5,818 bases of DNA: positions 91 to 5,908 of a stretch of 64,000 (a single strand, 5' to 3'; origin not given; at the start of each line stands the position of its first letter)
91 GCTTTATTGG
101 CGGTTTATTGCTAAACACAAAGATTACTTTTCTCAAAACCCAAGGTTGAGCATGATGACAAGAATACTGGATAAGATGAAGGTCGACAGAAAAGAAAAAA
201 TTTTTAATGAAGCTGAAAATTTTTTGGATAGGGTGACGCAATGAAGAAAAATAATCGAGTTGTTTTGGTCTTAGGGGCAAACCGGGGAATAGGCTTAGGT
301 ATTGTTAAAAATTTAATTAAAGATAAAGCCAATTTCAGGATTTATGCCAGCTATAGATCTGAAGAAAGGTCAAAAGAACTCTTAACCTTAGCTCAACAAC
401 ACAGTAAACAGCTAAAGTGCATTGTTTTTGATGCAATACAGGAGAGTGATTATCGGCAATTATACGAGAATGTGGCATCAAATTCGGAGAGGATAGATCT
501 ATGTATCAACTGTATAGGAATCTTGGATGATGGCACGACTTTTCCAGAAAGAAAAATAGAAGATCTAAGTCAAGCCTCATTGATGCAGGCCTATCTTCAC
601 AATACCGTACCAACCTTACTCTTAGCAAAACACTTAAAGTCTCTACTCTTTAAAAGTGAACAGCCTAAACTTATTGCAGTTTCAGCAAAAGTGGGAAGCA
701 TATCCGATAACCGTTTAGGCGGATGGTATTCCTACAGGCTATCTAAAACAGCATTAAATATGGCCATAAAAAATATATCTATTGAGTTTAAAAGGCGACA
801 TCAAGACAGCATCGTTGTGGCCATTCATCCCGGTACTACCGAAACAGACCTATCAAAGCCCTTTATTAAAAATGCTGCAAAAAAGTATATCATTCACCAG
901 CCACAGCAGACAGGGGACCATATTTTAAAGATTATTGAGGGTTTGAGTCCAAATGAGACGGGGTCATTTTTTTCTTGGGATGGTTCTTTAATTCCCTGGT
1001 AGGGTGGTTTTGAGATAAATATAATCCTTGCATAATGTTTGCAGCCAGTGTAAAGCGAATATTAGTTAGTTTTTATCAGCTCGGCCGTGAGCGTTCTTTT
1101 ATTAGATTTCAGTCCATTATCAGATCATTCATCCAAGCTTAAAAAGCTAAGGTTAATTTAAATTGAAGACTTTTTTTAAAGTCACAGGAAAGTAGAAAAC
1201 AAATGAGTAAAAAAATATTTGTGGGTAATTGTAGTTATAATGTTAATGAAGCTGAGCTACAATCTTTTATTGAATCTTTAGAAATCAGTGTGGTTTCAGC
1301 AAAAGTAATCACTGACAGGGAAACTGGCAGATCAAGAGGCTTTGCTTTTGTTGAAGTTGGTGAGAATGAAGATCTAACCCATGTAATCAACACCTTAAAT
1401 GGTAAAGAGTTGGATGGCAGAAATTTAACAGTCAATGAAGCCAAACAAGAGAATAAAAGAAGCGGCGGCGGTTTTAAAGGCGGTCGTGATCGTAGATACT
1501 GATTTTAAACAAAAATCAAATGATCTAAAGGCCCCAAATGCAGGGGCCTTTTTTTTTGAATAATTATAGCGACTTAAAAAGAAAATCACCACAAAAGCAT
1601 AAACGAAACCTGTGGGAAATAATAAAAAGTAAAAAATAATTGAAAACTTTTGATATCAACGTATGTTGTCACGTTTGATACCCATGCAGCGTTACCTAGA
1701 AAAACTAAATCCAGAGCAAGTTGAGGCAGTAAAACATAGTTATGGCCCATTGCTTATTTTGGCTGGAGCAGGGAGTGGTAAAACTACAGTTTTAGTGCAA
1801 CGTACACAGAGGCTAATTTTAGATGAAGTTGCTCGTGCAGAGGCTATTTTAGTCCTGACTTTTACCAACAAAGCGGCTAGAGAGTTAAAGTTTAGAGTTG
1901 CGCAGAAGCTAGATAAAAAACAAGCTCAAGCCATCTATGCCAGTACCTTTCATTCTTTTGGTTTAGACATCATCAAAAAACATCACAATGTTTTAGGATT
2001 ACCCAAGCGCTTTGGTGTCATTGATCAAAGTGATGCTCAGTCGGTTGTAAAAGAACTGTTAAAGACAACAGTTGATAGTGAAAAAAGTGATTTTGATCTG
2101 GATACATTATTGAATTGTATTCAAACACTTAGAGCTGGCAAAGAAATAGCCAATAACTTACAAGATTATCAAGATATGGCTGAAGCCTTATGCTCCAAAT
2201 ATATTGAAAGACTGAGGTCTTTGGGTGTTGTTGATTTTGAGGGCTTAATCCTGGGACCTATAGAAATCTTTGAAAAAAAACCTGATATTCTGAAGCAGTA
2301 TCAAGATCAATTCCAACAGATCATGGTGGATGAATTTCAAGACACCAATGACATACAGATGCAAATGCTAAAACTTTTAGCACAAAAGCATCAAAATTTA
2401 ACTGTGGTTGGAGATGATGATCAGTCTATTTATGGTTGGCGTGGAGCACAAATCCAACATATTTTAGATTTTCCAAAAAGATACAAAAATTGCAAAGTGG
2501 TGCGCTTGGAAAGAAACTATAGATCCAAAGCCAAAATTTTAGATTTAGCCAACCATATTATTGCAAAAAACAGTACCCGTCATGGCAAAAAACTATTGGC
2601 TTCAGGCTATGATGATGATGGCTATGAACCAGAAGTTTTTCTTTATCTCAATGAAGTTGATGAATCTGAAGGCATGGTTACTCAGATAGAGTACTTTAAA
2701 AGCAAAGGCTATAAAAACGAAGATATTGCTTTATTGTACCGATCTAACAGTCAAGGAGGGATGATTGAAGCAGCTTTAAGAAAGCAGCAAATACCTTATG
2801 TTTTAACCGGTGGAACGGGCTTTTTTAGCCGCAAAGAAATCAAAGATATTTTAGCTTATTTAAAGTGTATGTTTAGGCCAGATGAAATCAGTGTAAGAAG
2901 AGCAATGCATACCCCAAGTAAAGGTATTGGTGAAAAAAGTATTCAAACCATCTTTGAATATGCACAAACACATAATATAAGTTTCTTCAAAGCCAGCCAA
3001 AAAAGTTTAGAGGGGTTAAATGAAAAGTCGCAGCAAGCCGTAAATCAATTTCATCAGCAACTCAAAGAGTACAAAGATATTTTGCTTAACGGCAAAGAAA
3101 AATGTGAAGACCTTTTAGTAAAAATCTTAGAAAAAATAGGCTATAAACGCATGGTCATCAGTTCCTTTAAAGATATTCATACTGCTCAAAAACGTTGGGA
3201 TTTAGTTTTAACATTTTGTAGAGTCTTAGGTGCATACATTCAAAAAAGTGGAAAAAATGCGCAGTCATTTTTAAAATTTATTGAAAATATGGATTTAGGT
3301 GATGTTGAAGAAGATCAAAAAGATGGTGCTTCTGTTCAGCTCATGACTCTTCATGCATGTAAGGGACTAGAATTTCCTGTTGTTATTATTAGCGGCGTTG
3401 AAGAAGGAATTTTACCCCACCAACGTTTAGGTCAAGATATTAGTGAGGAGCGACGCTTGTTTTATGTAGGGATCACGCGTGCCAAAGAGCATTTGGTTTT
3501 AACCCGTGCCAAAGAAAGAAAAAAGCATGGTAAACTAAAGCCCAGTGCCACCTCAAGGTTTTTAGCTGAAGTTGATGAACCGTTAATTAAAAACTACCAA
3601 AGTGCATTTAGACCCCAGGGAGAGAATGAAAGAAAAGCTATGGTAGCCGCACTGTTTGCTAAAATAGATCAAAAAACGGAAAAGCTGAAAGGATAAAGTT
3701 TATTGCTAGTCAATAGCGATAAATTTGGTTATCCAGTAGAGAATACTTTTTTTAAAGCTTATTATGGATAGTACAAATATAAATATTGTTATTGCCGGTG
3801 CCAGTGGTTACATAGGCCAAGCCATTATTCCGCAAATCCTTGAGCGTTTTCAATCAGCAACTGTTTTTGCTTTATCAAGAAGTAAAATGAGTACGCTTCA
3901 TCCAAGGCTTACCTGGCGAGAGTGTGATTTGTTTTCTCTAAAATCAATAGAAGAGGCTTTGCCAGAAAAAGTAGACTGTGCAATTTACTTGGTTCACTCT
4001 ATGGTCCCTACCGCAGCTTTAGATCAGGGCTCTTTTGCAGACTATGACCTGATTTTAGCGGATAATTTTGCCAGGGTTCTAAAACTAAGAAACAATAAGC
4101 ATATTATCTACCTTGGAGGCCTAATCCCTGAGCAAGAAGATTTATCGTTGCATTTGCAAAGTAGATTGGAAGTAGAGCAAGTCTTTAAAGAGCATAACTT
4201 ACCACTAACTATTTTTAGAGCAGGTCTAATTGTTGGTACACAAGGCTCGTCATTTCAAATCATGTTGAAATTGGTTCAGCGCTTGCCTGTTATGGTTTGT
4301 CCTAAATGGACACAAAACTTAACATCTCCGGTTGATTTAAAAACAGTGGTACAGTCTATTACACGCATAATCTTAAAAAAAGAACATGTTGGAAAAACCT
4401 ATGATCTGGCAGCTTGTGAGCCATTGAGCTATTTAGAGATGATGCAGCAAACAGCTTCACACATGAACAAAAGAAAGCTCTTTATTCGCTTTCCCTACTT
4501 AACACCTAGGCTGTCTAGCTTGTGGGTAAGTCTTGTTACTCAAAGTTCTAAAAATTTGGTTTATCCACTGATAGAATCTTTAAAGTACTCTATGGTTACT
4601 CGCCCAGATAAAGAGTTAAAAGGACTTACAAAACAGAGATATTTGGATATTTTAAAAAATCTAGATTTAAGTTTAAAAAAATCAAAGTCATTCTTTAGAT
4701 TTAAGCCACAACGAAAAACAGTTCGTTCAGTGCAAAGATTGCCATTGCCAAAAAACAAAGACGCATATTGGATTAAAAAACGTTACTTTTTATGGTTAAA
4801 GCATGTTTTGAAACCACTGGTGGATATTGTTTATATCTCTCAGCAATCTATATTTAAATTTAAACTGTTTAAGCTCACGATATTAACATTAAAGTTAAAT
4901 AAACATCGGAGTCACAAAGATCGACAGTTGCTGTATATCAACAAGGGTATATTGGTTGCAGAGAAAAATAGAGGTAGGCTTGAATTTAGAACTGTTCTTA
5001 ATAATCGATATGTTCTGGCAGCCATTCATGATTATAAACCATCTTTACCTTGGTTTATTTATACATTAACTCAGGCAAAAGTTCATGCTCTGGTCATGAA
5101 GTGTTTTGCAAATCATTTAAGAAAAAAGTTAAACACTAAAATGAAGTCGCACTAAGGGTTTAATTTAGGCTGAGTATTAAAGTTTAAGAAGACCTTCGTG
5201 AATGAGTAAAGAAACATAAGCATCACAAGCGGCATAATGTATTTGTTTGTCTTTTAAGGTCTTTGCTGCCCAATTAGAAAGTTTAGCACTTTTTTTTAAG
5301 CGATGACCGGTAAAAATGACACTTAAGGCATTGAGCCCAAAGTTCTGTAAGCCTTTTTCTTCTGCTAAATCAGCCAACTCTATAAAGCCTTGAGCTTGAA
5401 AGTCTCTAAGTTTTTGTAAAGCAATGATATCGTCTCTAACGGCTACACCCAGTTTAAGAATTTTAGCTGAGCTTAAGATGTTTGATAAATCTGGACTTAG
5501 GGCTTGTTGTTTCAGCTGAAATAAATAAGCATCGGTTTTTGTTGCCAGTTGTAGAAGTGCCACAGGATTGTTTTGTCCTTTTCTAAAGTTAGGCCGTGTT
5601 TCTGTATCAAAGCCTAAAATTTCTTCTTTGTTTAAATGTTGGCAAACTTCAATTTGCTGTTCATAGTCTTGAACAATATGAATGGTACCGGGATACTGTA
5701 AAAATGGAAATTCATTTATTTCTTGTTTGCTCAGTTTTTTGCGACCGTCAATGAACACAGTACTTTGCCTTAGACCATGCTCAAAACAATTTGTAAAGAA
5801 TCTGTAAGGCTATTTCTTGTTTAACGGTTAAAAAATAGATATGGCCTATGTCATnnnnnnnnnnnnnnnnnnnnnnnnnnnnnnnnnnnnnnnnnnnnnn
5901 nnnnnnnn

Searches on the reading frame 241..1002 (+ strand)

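Call 8: search_protein_families(library=pfam, proteins=[window:241-1002:+], max_evalue=0.001)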
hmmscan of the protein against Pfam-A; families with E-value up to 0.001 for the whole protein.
window:241-1002:+ (253 aa): 3 families
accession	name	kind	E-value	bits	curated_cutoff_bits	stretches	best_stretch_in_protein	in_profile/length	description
PF00106.31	adh_short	-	9.6e-23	81.1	26.6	1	6-208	1-190/195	short chain dehydrogenase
PF13561.12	adh_short_C2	-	4.2e-17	63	27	1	12-209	1-185/236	Enoyl-(Acyl carrier protein) reductase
PF08659.16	KR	-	2.5e-05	24.7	22.6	1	8-99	3-96/180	KR domain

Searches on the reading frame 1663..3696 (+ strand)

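Call 31: search_protein_families(library=pfam, proteins=[window:1663-3696:+], max_evalue=0.0001)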
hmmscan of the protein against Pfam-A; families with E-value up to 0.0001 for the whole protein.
window:1663-3696:+ (677 aa): 7 families
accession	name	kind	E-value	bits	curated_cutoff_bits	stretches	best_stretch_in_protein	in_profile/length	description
PF00580.27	UvrD-helicase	-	4.7e-79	266.3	23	1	15-274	1-270/271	UvrD/REP helicase N-terminal domain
PF13361.12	UvrD_C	-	5.6e-67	227.1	25.6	1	280-617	1-349/350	UvrD-like helicase C-terminal domain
PF13245.12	AAA_19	-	2.8e-21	76.6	25.1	1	20-258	2-132/134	AAA domain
PF13538.12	UvrD_C_2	-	5.7e-10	39.3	27.4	1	560-613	4-51/52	UvrD-like helicase C-terminal domain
PF13087.12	AAA_12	-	5.3e-08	33.1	27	0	551-613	132-190/195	AAA domain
PF13604.12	AAA_30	-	6.8e-08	32.9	27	0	14-97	1-74/191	AAA domain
PF01443.25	Viral_helicase1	-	3e-07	30.9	21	0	546-613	165-226/228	Viral superfamily 1 RNA helicase core domain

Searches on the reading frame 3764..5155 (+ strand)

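Call 31: search_protein_families(library=pfam, proteins=[window:3764-5155:+], max_evalue=0.0001)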
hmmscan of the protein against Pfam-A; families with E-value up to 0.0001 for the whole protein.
window:3764-5155:+ (463 aa): 3 families
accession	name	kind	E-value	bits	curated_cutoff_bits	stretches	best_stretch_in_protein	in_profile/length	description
PF13460.12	NAD_binding_10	-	1.7e-06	28.5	27.2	1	12-157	1-147/184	NAD(P)H-binding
PF01370.27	Epimerase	-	4.2e-06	26.8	20.9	1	8-118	1-114/240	NAD dependent epimerase/dehydratase family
PF07993.18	NAD_binding_4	-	2.2e-05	24.2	20.1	0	10-60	1-55/258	Male sterility protein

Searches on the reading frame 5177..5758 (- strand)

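Call 8: search_protein_families(library=pfam, proteins=[window:5177-5758:-], max_evalue=0.001)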
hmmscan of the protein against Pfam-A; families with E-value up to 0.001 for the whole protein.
window:5177-5758:- (193 aa): 1 family
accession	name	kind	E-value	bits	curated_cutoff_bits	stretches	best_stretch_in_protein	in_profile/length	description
PF01612.26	DNA_pol_A_exo1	-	8.6e-21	74.9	23.6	1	27-192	2-170/173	3'-5' exonuclease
